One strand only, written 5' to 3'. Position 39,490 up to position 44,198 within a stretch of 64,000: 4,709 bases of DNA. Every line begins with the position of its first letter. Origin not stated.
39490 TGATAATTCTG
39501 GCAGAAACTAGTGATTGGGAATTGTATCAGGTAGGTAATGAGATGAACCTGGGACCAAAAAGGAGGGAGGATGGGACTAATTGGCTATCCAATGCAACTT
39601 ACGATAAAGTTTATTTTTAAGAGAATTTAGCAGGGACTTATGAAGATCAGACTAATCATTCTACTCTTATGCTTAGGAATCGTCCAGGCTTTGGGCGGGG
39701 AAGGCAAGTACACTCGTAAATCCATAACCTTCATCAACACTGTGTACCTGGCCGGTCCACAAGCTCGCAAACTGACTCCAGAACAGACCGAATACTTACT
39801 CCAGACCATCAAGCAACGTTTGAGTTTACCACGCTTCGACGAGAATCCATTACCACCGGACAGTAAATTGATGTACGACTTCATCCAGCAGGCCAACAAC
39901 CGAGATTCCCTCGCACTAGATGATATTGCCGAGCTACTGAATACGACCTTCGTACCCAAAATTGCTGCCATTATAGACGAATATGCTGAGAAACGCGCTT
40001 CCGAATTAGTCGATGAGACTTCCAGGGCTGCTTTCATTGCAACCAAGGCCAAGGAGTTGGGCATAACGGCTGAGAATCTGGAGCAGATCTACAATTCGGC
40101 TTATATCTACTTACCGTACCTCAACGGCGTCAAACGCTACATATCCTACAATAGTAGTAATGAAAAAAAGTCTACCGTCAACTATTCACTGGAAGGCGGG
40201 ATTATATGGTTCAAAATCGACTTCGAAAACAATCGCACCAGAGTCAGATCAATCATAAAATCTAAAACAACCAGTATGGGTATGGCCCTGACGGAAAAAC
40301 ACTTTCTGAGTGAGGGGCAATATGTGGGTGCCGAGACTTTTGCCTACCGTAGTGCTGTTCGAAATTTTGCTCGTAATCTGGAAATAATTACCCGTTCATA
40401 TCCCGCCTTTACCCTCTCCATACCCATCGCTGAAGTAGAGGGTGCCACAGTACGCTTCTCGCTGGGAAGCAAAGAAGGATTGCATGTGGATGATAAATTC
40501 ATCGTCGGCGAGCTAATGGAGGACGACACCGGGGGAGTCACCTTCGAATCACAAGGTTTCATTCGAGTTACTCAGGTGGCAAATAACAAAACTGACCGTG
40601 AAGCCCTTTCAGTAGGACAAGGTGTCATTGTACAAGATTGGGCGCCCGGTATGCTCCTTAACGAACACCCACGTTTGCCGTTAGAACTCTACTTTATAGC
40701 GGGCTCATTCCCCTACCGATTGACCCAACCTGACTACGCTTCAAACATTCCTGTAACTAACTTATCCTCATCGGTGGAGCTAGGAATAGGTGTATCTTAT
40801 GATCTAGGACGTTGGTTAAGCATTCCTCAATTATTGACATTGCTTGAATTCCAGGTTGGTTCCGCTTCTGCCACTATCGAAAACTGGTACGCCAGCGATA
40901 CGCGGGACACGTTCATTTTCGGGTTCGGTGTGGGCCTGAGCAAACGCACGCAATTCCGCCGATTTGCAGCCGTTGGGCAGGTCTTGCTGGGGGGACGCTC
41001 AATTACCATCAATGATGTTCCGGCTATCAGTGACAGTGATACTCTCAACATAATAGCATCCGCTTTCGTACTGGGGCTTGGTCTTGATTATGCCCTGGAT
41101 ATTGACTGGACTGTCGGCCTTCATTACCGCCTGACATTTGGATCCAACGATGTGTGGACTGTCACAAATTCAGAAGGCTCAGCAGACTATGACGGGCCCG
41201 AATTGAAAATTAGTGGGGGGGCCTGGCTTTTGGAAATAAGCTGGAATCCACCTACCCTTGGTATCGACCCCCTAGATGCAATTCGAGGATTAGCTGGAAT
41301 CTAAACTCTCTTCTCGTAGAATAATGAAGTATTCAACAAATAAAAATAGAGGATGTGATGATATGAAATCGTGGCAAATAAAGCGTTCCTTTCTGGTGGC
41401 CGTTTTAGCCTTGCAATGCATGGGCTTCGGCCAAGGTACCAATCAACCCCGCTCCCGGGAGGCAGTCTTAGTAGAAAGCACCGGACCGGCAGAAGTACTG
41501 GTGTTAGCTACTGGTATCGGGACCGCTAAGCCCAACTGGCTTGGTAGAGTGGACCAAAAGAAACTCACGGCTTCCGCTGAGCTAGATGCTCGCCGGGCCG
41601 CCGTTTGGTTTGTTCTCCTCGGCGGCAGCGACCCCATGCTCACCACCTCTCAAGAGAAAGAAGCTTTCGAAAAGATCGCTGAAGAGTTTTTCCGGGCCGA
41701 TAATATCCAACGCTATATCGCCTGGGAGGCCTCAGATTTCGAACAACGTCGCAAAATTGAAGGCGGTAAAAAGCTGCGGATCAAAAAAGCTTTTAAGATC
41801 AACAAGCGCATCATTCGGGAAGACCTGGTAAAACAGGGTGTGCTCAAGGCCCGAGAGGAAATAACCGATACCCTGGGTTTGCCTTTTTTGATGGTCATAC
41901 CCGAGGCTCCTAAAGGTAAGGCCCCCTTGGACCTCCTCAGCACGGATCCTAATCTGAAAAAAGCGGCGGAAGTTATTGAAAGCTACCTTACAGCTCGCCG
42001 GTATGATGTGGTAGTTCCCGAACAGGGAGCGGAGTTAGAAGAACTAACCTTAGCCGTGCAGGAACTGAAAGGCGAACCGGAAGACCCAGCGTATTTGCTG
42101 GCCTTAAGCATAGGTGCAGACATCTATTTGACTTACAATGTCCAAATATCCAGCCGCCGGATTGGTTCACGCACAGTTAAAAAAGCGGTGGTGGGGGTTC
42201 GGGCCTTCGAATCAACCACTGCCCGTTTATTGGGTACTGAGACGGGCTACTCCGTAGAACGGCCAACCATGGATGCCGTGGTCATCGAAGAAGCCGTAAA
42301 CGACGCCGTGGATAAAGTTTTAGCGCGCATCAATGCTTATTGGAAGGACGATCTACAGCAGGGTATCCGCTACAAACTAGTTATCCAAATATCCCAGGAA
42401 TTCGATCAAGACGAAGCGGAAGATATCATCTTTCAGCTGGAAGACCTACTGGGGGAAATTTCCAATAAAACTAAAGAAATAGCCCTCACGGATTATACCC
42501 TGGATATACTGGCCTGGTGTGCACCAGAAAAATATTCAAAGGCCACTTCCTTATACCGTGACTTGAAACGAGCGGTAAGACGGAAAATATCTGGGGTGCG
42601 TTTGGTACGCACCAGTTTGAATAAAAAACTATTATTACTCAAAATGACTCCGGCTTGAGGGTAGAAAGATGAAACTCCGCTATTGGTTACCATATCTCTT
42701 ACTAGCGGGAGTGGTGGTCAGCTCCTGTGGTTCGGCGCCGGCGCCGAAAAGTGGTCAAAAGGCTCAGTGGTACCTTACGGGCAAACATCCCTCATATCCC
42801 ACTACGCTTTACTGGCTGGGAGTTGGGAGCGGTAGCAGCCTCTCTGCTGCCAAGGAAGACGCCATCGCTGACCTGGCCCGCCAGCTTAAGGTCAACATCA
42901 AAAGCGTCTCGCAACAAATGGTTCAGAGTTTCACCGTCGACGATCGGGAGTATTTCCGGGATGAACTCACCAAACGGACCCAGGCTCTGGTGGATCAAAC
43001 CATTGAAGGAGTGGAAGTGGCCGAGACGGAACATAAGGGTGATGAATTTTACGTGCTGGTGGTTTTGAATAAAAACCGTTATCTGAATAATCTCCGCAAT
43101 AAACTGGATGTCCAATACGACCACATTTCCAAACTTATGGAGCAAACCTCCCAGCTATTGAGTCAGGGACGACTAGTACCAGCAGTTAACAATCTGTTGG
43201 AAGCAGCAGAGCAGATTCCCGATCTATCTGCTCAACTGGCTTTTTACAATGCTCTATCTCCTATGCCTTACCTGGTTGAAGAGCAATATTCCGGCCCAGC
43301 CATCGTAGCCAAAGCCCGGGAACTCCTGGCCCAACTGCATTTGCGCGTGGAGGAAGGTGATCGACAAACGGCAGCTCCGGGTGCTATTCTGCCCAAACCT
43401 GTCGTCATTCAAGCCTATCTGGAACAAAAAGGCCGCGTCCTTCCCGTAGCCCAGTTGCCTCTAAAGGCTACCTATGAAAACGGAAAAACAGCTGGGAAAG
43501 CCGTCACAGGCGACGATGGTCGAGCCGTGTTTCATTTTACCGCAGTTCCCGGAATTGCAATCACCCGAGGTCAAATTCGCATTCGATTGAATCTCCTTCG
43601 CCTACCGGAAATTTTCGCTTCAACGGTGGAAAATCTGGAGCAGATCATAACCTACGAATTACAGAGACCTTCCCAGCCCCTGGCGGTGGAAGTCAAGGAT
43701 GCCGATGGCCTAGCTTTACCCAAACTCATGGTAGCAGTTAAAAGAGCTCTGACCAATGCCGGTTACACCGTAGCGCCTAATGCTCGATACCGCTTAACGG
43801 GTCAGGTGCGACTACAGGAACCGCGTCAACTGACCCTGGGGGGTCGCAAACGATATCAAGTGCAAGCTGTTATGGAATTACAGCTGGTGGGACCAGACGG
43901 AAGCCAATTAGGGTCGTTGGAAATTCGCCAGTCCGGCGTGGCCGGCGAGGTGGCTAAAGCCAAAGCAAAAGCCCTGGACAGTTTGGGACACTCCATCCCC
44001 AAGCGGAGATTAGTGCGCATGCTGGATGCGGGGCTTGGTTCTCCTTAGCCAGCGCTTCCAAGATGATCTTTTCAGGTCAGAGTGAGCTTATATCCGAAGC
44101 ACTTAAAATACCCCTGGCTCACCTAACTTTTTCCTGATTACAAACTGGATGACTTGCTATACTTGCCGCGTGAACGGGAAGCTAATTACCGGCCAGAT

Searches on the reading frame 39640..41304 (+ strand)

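Call 21: search_protein_families(library=pfam, proteins=[window:39640-41304:+], max_evalue=1)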
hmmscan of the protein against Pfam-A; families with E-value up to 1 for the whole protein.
window:39640-41304:+ (554 aa): 1 family
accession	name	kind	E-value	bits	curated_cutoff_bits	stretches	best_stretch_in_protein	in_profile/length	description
PF13505.12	OMP_b-brl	-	0.00071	20.2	28.7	1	375-501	40-155/175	Outer membrane protein beta-barrel domain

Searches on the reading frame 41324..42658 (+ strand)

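Call 21: search_protein_families(library=pfam, proteins=[window:41324-42658:+], max_evalue=1)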
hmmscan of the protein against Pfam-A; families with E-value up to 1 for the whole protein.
window:41324-42658:+ (444 aa): 1 family
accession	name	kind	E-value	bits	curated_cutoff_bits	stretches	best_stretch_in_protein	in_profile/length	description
PF19672.4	DUF6175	-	1.6e-09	37.7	23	1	187-368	3-206/293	Family of unknown function (DUF6175)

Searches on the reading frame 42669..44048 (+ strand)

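Call 21: search_protein_families(library=pfam, proteins=[window:42669-44048:+], max_evalue=1)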
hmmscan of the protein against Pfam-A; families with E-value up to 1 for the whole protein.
window:42669-44048:+ (459 aa): 4 families
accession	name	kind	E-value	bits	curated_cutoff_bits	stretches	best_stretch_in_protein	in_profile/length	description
PF02169.21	LPP20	-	2.6e-13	50.7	25.9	1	38-133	4-96/97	LPP20 lipoprotein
PF03357.26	Snf7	-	0.0065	16.6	27.3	1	98-172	11-86/171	Snf7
PF12320.13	SbcD_C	-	0.17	12.8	24.4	1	117-164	17-62/94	Type 5 capsule protein repressor C-terminal domain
PF17789.7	MG4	-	0.21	12.3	24.7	0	259-290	29-60/95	Macroglobulin domain MG4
